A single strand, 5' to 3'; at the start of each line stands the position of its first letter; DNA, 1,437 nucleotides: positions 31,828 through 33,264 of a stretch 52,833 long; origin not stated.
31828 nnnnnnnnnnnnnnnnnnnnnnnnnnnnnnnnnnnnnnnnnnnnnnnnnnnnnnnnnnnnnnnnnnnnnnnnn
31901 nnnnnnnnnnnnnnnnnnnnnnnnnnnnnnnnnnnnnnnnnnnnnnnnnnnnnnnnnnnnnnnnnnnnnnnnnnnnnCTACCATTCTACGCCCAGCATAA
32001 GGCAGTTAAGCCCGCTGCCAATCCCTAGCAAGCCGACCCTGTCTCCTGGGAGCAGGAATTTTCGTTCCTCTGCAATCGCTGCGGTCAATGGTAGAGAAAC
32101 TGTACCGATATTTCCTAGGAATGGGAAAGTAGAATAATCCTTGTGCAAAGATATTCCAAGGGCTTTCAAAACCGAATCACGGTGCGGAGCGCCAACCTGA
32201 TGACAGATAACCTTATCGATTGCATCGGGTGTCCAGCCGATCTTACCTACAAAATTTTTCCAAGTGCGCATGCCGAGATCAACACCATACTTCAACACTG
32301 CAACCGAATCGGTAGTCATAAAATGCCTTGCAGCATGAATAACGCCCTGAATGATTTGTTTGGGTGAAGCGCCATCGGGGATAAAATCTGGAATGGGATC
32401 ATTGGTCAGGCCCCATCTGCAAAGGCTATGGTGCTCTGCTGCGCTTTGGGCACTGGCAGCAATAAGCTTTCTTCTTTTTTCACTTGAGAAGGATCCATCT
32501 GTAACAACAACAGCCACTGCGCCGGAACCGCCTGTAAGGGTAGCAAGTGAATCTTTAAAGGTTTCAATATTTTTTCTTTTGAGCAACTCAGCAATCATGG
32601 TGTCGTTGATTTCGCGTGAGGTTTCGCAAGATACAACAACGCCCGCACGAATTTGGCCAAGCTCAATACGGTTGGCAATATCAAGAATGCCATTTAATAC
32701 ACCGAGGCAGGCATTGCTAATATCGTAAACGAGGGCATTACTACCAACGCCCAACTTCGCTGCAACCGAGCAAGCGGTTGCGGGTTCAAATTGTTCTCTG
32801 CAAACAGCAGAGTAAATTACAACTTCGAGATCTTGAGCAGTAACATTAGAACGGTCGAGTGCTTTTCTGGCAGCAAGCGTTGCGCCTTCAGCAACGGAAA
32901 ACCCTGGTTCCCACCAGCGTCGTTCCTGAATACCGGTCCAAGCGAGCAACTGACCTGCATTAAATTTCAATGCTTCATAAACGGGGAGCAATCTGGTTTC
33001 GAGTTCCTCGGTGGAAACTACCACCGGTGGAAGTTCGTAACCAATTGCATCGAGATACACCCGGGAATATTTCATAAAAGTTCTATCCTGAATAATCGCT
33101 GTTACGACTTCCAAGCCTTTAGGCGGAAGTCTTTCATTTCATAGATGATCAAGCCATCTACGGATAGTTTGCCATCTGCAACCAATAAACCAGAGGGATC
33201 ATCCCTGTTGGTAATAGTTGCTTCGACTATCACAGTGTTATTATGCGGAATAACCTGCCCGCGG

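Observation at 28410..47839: One 19.4-kb operon joins a PUFA-type polyketide synthase (pfaD-pfaA-pfaC) directly to a complete oleABCD olefin pathway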

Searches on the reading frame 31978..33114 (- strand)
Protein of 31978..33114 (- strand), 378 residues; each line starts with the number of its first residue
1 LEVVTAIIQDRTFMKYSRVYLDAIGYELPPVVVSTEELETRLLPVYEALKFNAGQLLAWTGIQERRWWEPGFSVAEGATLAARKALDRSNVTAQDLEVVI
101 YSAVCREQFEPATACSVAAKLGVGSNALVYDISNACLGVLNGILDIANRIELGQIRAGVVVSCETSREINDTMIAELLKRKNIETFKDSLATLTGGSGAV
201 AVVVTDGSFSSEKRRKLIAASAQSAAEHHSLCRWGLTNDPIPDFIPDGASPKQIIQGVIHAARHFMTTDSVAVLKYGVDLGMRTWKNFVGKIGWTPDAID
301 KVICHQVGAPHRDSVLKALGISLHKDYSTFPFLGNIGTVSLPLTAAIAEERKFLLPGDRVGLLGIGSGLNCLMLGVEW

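Call 3: search_protein_families(library=pfam, proteins=[window:31978-33114:-], max_evalue=0.001)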
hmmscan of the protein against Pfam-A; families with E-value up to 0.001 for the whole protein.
window:31978-33114:- (378 aa): 2 families
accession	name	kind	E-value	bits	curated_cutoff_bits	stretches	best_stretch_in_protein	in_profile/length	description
PF08541.16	ACP_syn_III_C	-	1.8e-14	54.1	26.6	1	291-376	3-88/90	3-Oxoacyl-[acyl-carrier-protein (ACP)] synthase III C terminal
PF00108.29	Thiolase_N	-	9.5e-09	35.4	26.4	1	80-165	29-114/260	Thiolase, N-terminal domain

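Call 4: search_protein_families(library=ncbifam, proteins=[window:31978-33114:-], max_evalue=0.001)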
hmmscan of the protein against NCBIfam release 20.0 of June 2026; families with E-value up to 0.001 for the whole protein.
window:31978-33114:- (378 aa): 13 families
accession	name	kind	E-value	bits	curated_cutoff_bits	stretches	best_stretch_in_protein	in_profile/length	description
NF006720.0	PRK09258.1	equivalog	3.5e-140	467.1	285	1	14-378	1-338/338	3-oxoacyl-ACP synthase III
NF006829.0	PRK09352.1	subfamily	3.7e-29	101.7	249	1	23-371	9-314/322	beta-ketoacyl-ACP synthase 3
TIGR00747.1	fabH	subfamily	7.4e-22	77.8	292.1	1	58-370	35-314/322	beta-ketoacyl-ACP synthase III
NF004623.0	PRK05963.1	equivalog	3.3e-21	75.9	437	1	23-370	10-320/328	beta-ketoacyl-ACP synthase III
NF005541.0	PRK07204.1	equivalog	4.4e-18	65.7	402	1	21-370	7-321/329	beta-ketoacyl-ACP synthase III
NF005703.0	PRK07515.1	equivalog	5.8e-10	38.6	304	1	74-165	96-185/373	beta-ketoacyl-ACP synthase III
TIGR01930.1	AcCoA-C-Actrans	subfamily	6.8e-08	31.8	240.55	1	79-186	26-137/385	acetyl-CoA C-acyltransferase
NF003274.0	PRK04262.1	equivalog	2.8e-07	29.9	244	1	78-168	55-145/347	hydroxymethylglutaryl-CoA synthase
NF005308.0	PRK06840.1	equivalog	7.9e-07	28.4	315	1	61-143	40-122/339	3-oxoacyl-ACP synthase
NF006740.0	PRK09268.1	equivalog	3.7e-06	26.2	539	1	80-197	41-162/431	acetyl-CoA C-acetyltransferase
NF009519.0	PRK12880.1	equivalog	3.9e-06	26.4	436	1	67-154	53-140/353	beta-ketoacyl-ACP synthase III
NF006516.0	PRK08963.1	equivalog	4.5e-06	25.7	560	1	80-169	43-132/436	acetyl-CoA C-acyltransferase FadI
TIGR01835.1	HMG-CoA-S_prok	equivalog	0.00027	19.8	360.35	0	78-169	53-142/382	hydroxymethylglutaryl-CoA synthase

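Call 12: find_related_loci(query=window:31978-33114:-, collection=genome_contigs, flank=10000)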
Query window:31978-33114:- (378 aa) in genome_contigs; peptide patterns used: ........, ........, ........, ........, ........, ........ (x = any residue, [..] = any of these).
326 stretches matched a pattern; 248 encode a relative of the query (tblastn E <= 1e-3); the best 80 are kept; 80 distinct loci.
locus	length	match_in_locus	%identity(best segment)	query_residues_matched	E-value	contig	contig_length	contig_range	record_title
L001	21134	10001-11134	100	1-378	0e+0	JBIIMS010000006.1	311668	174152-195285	MAG: Gemmataceae bacterium isolate ME2002-07-17pf_3300034102_group1_bin49 Rohwer_bin1629_scaffold_6_c1, whole genome sho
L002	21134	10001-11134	99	1-378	0e+0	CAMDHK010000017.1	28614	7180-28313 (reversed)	MAG: Candidatus Kuenenia stuttgartiensis isolate MiH-14oct19-257 genome assembly, contig: MiH-14oct19-C3061, whole genom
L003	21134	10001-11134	99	1-378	0e+0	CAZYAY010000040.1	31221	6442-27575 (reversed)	MAG TPA_asm: uncultured Candidatus Kuenenia sp. isolate SRP150892_co2_239 genome assembly, contig: NODE_1853_length_3122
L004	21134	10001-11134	99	1-378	0e+0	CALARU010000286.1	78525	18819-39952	MAG TPA_asm: uncultured Planctomycetaceae bacterium isolate ERR2206759_bin.85_CONCOCT_v1.1_MAG genome assembly, contig:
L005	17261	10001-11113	100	8-378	0e+0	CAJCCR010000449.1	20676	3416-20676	MAG: uncultured Planctomycetaceae bacterium isolate Loc090116-8m_bin-1509 genome assembly, contig: bin-1509:449/458, who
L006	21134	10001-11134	98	1-378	0e+0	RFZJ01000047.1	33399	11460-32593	MAG: Planctomycetota bacterium isolate WB5_2B_021 contig_100_46, whole genome shotgun sequence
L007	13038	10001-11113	97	8-378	0e+0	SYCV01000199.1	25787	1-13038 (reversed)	MAG: Planctomycetia bacterium isolate F1-20-MAGs202 F1-20__c681999, whole genome shotgun sequence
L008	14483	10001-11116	90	7-378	0e+0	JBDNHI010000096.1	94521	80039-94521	MAG: Gemmataceae bacterium isolate concoct.25.ELB k141_474382, whole genome shotgun sequence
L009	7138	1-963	100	58-378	0e+0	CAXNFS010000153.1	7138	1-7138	MAG: Gemmataceae bacterium isolate MiH-22jul19-24 genome assembly, contig: MiH-22jul19-C24294, whole genome shotgun sequ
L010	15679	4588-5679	84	14-378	0e+0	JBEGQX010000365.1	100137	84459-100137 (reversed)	MAG: Planctomycetota bacterium isolate pamunkeyriver_2019_sw_WHONDRS-S19S_0054_B_bin.49 scaffold_2239585, whole genome s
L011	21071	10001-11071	71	14-378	2e-172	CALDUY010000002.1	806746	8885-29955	MAG: uncultured Gemmataceae bacterium isolate N1_Bin_METABAT__212_1 genome assembly, contig: c_000003744032, whole genom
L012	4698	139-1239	69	8-378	6e-177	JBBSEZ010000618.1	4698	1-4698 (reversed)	MAG: Gemmatales bacterium isolate LS1_sbin.68 LS1_sbin.68_K_1311499_L_4698_cov_15.0513, whole genome shotgun sequence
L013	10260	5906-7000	67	6-378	2e-170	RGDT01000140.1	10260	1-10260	MAG: Planctomycetia bacterium isolate WB6_1B_298 contig_100_139, whole genome shotgun sequence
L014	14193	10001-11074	67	13-378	2e-169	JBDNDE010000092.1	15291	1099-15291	MAG: Gemmataceae bacterium isolate RM_bin2_OCT21 C92, whole genome shotgun sequence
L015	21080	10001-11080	67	11-378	7e-169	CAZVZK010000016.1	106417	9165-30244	MAG TPA_asm: uncultured Alcaligenaceae bacterium isolate SRP287051_co2_85 genome assembly, contig: NODE_415_length_10641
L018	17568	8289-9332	65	11-378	1e-163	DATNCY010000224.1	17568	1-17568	MAG TPA_asm: Gemmataceae bacterium isolate SMAG_U11228 k141_3065138, whole genome shotgun sequence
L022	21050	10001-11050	65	14-378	4e-160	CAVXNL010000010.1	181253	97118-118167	MAG: uncultured Planctomycetaceae bacterium isolate MFD00731.bin.2.216 genome assembly, contig: contig_37517, whole geno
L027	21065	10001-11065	63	9-378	4e-152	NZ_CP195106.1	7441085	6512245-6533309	Tundrisphaera lichenicola strain P12 chromosome, complete genome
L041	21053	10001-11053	59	10-378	4e-146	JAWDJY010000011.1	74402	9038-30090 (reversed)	MAG: Geobacteraceae bacterium isolate SKOL NODE_19_length_74402_cov_3.920162, whole genome shotgun sequence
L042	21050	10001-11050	61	11-378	4e-146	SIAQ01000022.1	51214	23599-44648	MAG: Gemmataceae bacterium isolate Baikal-deep-G178 BACOMB-C2617, whole genome shotgun sequence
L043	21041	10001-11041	59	14-378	7e-146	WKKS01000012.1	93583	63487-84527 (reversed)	MAG: Geobacter sp. isolate H7geo H7geo_contig_12, whole genome shotgun sequence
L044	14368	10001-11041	59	14-378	1e-145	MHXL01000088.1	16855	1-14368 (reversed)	MAG: Desulfuromonadaceae bacterium GWB2_53_15 gwb2_scaffold_3717, whole genome shotgun sequence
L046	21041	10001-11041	59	14-378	7e-146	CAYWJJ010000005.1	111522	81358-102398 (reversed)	MAG TPA_asm: uncultured Geobacter sp. isolate SRP302447_co2_181 genome assembly, contig: NODE_586_length_111522_cov_23.7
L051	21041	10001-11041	59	14-378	2e-144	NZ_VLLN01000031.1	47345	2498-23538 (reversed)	Geobacter argillaceus strain ATCC BAA-1139 Ga0052872_scaffold00031.31, whole genome shotgun sequence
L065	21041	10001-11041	58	14-378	1e-140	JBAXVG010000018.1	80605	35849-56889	MAG: Desulfuromonadales bacterium isolate ELA681 MAG681_18, whole genome shotgun sequence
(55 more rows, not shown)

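Call 14: search_solved_structures(query=window:31978-33114:-, show_alignments=2, max_evalue=0.00001)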
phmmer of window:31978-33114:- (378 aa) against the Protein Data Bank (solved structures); distinct sequences matched with E-value up to 0.00001: 51.
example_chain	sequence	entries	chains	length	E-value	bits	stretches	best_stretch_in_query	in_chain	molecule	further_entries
3s21_A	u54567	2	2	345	4.3e-49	170.9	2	14-236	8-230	3-oxoacyl-[ACP] synthase III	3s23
3row_A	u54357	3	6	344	4.9e-49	170.7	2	14-236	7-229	3-oxoacyl-[ACP] synthase III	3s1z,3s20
5vxh_A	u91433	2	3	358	9e-49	169.8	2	12-236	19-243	3-oxoacyl-[ACP] synthase III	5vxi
5vxf_A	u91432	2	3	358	9.1e-49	169.8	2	12-236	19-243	3-oxoacyl-[ACP] synthase III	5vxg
3fk5_A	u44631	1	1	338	1.6e-48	169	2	19-236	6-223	3-oxoacyl-synthase III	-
5vxd_A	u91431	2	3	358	2.6e-48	168.3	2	12-236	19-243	3-oxoacyl-[ACP] synthase III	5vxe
6b2s_A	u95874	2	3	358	3.4e-48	167.9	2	12-236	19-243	3-oxoacyl-[ACP] synthase III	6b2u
6b2t_A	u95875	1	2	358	6.6e-48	167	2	12-236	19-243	3-oxoacyl-[ACP] synthase III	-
4kti_A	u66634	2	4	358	6.8e-48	166.9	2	12-236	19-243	3-oxoacyl-[ACP] synthase III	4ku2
6b2r_A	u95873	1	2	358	9e-48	166.5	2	12-236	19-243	3-oxoacyl-[ACP] synthase III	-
4ku3_A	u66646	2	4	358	9.1e-48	166.5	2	12-236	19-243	3-oxoacyl-[ACP] synthase III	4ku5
4ktm_A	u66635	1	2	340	1.5e-47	165.8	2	16-236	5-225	3-oxoacyl-[ACP] synthase III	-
4dfe_A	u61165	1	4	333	5.3e-19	71.9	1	16-369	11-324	3-oxoacyl-[acyl-carrier-protein] synthase 3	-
8vd9_A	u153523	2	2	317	4.6e-17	65.5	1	57-171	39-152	Beta-ketoacyl-[acyl-carrier-protein] synthase III 1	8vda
3h76_A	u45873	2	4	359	7.5e-16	61.5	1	23-369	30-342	PQS biosynthetic enzyme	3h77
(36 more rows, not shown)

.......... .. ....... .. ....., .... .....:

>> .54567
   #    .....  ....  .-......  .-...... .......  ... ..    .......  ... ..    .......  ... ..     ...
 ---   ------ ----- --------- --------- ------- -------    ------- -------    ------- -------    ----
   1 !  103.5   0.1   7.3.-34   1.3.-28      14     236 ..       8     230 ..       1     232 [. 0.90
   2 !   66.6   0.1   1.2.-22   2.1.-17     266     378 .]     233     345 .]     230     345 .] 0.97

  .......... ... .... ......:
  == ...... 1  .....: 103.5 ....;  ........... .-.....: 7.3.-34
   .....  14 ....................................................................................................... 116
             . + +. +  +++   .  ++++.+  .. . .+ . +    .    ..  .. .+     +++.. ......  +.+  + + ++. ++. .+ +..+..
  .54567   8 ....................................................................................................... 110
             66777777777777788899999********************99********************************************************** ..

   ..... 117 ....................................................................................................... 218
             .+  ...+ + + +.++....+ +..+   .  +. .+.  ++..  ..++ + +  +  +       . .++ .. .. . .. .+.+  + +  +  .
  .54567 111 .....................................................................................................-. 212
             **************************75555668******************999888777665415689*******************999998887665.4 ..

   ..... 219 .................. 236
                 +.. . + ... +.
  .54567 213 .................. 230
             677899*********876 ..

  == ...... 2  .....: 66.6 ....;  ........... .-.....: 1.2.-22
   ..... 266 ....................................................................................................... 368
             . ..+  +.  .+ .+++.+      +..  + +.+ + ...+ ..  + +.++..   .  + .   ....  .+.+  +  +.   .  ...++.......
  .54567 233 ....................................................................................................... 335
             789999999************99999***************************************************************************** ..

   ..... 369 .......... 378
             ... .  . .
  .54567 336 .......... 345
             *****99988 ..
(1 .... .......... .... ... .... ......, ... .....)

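Call 25: search_protein_families(library=pfam, proteins=[L051:14736-15110:+, L051:14843-15796:-, L051:16022-16951:-, L051:17122-17760:+, L027:15034-15876:+, L027:14470-15888:-], max_evalue=0.001)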
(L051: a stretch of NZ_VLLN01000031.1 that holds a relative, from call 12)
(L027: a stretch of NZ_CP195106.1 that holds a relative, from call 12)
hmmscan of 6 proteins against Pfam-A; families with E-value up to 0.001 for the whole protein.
L051:14736-15110:+ (124 aa): 0 families

L051:14843-15796:- (317 aa): 1 family
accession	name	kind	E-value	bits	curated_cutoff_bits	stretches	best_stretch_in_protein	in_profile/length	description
PF00291.31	PALP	-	2.5e-76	257.3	35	1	10-303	3-295/295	Pyridoxal-phosphate dependent enzyme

L051:16022-16951:- (309 aa): 1 family
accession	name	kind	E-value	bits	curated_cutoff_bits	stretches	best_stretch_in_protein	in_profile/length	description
PF00291.31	PALP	-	1.4e-76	258.1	35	1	9-295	2-295/295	Pyridoxal-phosphate dependent enzyme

L051:17122-17760:+ (212 aa): 0 families

L027:15034-15876:+ (280 aa): 2 families
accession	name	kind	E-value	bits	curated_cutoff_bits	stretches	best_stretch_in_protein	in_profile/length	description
PF13230.11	GATase_4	-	4.2e-58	196.8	23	1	1-258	1-258/272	Glutamine amidotransferases class-II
PF13522.11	GATase_6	-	3.8e-05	24.1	27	1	68-112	9-49/130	Glutamine amidotransferase domain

L027:14470-15888:- (472 aa): 0 families

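Call 45: search_protein_families(library=pfam, proteins=[L043:11965-12339:+, L043:12628-13008:+, L046:12211-12627:+, L046:13029-13367:+, L042:12028-12495:+, L044:12015-12428:+, L041:11968-12306:+, L022:11985-12599:+, L018:9388-9834:+, L065:11885-12796:+], max_evalue=0.01)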
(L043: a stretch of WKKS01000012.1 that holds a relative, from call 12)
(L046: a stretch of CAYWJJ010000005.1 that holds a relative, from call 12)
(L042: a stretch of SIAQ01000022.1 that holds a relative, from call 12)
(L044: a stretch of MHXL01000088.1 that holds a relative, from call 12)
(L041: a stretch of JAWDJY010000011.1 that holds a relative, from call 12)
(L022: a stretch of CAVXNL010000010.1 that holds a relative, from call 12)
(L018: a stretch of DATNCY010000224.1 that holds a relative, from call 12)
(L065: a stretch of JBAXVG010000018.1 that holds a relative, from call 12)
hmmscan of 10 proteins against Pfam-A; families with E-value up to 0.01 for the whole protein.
L043:11965-12339:+ (124 aa): 5 families
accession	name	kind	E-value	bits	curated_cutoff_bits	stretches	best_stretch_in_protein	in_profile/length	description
PF03831.20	YjdM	-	2.3e-31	107.9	23.2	1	57-124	1-69/69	PhnA domain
PF08274.17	Zn_Ribbon_YjdM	-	8.9e-18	64.4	30.8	1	15-44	1-30/30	PhnA Zinc-Ribbon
PF08271.17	Zn_Ribbon_TF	-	0.00011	22.2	29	1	18-41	2-27/43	TFIIB zinc-binding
PF22191.2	IBR_1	-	0.00013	22.2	27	1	18-43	5-31/47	IBR domain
PF10080.14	FtrD-like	-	0.0057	17.2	26.3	1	9-49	27-67/101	Membrane iron-sulfur containing protein FtrD-like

L043:12628-13008:+ (126 aa): 1 family
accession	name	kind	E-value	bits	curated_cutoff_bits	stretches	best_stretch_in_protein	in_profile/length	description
PF15738.11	YafQ_toxin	-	0.0024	18.6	30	1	40-124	3-85/88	Bacterial toxin of type II toxin-antitoxin system, YafQ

L046:12211-12627:+ (138 aa): 1 family
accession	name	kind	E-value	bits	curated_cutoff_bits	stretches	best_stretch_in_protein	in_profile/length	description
PF14384.12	BrnA_antitoxin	-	9.5e-17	61.6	26.1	1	55-128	7-66/68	BrnA antitoxin of type II toxin-antitoxin system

L046:13029-13367:+ (112 aa): 5 families
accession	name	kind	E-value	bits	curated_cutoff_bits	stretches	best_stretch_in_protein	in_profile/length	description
PF03831.20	YjdM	-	8.8e-33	112.4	23.2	1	45-112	1-69/69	PhnA domain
PF08274.17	Zn_Ribbon_YjdM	-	7.3e-18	64.7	30.8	1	3-32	1-30/30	PhnA Zinc-Ribbon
PF08271.17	Zn_Ribbon_TF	-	8.9e-05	22.4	29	1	6-29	2-27/43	TFIIB zinc-binding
PF22191.2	IBR_1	-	0.00016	22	27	1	6-31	5-31/47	IBR domain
PF08063.17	Zn_ribbon_PADR1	-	0.0075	16.5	25.1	0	4-33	2-31/42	PADR1 domain, zinc ribbon fold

L042:12028-12495:+ (155 aa): 0 families

L044:12015-12428:+ (137 aa): 2 families
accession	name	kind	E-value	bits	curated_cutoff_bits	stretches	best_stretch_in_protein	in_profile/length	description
PF04480.18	DUF559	-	3.2e-33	114.3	20.6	1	18-124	4-108/109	Protein of unknown function (DUF559)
PF18741.7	MTES_1575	-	1e-09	38.8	38.2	1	45-124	12-96/96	REase_MTES_1575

L041:11968-12306:+ (112 aa): 4 families
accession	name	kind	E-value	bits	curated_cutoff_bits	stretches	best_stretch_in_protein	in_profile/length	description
PF03831.20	YjdM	-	8.9e-33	112.4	23.2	1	45-112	1-69/69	PhnA domain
PF08274.17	Zn_Ribbon_YjdM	-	1.7e-17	63.5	30.8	1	3-32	1-30/30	PhnA Zinc-Ribbon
PF08271.17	Zn_Ribbon_TF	-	7.1e-05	22.7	29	1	6-30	2-28/43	TFIIB zinc-binding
PF22191.2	IBR_1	-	7.9e-05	22.9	27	1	6-31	5-31/47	IBR domain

L022:11985-12599:+ (204 aa): 0 families

L018:9388-9834:+ (148 aa): 0 families

L065:11885-12796:+ (303 aa): 1 family
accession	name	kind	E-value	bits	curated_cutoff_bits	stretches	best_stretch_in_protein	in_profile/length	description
PF02661.23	Fic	-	2.1e-17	64.2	24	1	153-250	2-91/93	Fic/DOC family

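Call 55: find_homologous_proteins(query=window:31978-33075:-, max_evalue=1e-30)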
Query window:31978-33075:- (365 aa): 7959 proteins with E <= 1e-30 among 8000 candidates; the best 120 are listed.
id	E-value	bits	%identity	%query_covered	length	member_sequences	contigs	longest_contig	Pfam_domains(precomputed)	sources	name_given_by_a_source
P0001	4.6e-241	817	100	100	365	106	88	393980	PF00108.30,PF08541.17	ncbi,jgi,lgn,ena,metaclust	ncbi:MAG: hypothetical protein RL553_1360 [Planctomycetota bacterium]|jgi:3-oxoacyl-[acyl-carrier-pr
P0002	1.8e-206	703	85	100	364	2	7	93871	PF00108.30,PF08541.17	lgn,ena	-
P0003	4.3e-205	699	84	100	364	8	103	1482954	PF00108.30,PF08541.17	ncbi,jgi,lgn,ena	ncbi:MAG: hypothetical protein RL595_3378 [Planctomycetota bacterium]|jgi:3-oxoacyl-[acyl-carrier-pr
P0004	1.3e-192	658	79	100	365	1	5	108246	PF00108.30,PF08541.17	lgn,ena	-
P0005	3.2e-167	574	69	100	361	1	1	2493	PF00108.30,PF08541.17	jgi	jgi:3-oxoacyl-[acyl-carrier-protein] synthase-3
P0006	9.5e-167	573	70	100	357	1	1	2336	PF00108.30,PF08541.17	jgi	jgi:acyl-CoA:acyl-CoA alkyltransferase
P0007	1.3e-166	572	70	100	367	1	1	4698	PF00108.30,PF08541.17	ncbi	-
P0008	3.5e-165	568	70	100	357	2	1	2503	PF00108.30,PF08541.17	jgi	jgi:3-oxoacyl-[acyl-carrier-protein] synthase-3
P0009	6.6e-164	563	69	100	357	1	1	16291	PF00108.30,PF08541.17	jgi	jgi:3-oxoacyl-[acyl-carrier-protein] synthase-3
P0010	1.3e-163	562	69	100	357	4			PF00108.30,PF08541.17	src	-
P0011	1.3e-163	562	69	100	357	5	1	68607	PF00108.30,PF08541.17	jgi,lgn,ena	-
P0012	2.7e-163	561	70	100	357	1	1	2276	PF00108.30,PF08541.17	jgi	jgi:3-oxoacyl-[acyl-carrier-protein] synthase-3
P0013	3.8e-163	561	70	100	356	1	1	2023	PF00108.30,PF08541.17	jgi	-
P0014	4.6e-163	561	69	100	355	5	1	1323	PF00108.30,PF08541.17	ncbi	-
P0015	4.1e-162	558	68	100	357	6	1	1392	PF00108.30,PF08541.17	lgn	-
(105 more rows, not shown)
